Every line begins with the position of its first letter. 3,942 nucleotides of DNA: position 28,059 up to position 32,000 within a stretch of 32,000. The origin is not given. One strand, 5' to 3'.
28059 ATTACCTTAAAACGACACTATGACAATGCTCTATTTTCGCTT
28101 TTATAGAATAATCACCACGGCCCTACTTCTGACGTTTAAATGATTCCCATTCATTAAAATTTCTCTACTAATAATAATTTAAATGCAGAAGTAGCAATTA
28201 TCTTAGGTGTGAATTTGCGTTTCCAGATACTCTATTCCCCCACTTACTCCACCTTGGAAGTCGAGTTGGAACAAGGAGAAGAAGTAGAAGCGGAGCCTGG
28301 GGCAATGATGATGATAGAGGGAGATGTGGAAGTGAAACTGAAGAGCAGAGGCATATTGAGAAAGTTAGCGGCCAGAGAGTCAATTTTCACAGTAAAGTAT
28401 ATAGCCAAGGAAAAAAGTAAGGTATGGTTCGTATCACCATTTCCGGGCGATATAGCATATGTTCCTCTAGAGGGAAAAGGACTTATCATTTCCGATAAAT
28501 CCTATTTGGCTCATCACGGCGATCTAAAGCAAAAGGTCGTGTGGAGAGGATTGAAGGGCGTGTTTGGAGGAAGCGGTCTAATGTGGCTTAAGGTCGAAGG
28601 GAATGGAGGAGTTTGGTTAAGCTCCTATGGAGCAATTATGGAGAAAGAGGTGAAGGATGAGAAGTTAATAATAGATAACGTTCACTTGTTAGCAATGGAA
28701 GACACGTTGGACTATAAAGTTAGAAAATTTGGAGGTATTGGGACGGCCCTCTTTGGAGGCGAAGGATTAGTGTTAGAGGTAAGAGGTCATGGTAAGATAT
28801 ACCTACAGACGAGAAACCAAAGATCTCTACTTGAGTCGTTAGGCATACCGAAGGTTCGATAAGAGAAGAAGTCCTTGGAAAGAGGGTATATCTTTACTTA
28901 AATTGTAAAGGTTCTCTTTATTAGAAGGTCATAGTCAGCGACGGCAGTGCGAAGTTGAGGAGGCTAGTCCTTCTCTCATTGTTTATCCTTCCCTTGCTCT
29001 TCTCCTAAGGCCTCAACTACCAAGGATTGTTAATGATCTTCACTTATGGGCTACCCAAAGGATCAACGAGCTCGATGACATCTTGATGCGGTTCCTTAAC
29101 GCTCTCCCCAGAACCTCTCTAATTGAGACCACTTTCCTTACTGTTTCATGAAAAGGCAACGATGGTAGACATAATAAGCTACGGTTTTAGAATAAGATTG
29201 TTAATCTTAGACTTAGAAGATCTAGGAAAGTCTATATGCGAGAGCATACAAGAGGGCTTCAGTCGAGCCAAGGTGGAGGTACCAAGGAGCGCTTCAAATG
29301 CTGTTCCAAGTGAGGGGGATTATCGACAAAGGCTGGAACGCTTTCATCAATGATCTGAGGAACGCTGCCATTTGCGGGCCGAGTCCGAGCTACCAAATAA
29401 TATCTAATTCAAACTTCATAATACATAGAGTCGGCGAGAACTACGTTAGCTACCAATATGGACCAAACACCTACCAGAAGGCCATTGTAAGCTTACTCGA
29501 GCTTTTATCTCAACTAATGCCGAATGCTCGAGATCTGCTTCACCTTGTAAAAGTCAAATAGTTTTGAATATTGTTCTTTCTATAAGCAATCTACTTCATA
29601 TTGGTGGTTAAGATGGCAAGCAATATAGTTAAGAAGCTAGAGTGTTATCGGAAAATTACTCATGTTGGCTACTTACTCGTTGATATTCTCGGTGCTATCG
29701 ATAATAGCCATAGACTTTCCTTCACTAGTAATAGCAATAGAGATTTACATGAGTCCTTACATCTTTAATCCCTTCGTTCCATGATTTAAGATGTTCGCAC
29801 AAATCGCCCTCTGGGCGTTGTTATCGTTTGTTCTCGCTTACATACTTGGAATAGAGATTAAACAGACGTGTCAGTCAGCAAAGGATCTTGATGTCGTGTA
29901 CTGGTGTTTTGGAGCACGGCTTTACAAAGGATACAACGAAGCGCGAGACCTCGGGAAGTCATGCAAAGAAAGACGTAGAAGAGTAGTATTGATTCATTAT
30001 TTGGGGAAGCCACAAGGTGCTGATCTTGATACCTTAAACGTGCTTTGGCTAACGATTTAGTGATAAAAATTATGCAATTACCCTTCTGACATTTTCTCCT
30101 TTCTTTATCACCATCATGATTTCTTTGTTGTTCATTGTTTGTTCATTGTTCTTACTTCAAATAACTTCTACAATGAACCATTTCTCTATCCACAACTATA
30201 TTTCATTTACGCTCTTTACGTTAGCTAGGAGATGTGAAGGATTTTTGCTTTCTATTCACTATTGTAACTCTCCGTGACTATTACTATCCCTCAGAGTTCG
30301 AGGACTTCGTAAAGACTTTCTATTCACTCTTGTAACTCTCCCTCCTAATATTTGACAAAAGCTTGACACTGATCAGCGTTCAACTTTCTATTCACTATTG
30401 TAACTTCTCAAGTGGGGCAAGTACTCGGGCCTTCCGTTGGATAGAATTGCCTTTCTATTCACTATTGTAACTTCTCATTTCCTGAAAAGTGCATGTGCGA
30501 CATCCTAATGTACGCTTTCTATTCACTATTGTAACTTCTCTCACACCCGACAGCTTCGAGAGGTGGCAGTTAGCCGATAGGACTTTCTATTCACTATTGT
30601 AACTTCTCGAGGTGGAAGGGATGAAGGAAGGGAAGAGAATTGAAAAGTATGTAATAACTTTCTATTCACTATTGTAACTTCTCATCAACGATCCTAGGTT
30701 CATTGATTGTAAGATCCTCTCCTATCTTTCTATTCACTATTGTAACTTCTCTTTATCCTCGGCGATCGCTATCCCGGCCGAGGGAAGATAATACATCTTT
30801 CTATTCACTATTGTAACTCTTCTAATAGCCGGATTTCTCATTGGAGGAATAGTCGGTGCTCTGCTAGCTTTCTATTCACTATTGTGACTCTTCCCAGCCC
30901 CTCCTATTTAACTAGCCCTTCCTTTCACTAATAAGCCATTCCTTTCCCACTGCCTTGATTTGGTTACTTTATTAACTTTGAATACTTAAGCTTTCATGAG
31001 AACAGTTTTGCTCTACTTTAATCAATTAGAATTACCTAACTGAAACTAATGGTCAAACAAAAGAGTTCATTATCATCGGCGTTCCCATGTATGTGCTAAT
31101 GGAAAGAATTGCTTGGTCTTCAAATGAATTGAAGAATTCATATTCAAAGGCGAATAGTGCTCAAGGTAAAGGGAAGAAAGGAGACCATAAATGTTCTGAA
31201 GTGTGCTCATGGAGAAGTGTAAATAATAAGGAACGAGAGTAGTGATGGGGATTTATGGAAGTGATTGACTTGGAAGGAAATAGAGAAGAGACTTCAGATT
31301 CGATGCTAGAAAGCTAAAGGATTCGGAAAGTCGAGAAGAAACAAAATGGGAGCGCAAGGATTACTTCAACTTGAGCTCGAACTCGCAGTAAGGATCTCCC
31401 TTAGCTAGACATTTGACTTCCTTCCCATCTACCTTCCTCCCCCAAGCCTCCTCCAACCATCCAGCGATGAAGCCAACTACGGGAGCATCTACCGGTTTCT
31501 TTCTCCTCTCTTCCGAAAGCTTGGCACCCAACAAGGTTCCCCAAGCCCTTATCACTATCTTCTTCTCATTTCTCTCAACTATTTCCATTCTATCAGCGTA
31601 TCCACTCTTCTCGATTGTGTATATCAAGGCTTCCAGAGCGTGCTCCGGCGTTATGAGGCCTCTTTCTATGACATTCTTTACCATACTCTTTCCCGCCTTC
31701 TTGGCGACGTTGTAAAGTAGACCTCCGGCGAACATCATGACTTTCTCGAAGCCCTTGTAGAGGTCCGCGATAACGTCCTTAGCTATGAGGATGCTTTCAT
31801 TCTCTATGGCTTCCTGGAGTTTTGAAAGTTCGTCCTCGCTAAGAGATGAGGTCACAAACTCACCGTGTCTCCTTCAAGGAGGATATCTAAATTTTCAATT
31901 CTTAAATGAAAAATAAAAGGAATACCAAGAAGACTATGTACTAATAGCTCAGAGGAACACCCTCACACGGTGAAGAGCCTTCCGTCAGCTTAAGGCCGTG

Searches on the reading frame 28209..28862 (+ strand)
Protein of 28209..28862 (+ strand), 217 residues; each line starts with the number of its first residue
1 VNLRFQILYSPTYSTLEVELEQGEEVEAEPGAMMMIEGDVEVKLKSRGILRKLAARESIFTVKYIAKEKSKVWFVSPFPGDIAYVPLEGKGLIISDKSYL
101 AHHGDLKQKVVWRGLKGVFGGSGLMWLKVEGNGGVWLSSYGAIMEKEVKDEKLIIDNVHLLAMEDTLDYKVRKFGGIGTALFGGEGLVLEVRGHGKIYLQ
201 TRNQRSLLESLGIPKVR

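Call 55: search_protein_families(library=pfam, proteins=[window:28209-28862:+], max_evalue=0.001)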
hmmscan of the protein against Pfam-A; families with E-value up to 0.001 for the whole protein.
window:28209-28862:+ (217 aa): 1 family
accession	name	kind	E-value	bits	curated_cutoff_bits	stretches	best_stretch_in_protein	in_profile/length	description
PF01987.23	AIM24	-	4.4e-57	193.5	25.7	1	5-202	1-205/205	Mitochondrial biogenesis AIM24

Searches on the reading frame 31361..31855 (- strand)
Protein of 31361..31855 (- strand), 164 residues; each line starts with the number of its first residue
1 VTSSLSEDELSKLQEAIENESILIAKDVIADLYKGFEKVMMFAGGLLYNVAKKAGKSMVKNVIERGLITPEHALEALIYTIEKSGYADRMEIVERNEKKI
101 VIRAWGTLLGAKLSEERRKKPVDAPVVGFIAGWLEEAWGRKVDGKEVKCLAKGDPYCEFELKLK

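Call 40: find_encoding_contigs(protein=window:31364-31855:-, flank=10000, max_places=2)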
Protein seq(164 aa) (164 aa): no gene with exactly this product is on record in the collection.

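Call 55: search_protein_families(library=pfam, proteins=[window:31361-31855:-], max_evalue=0.001)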
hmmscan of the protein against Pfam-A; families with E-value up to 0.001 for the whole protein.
window:31361-31855:- (164 aa): 1 family
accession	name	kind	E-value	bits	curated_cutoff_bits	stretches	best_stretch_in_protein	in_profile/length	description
PF02830.23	V4R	-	1.3e-09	38.4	31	1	118-162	17-61/62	V4R domain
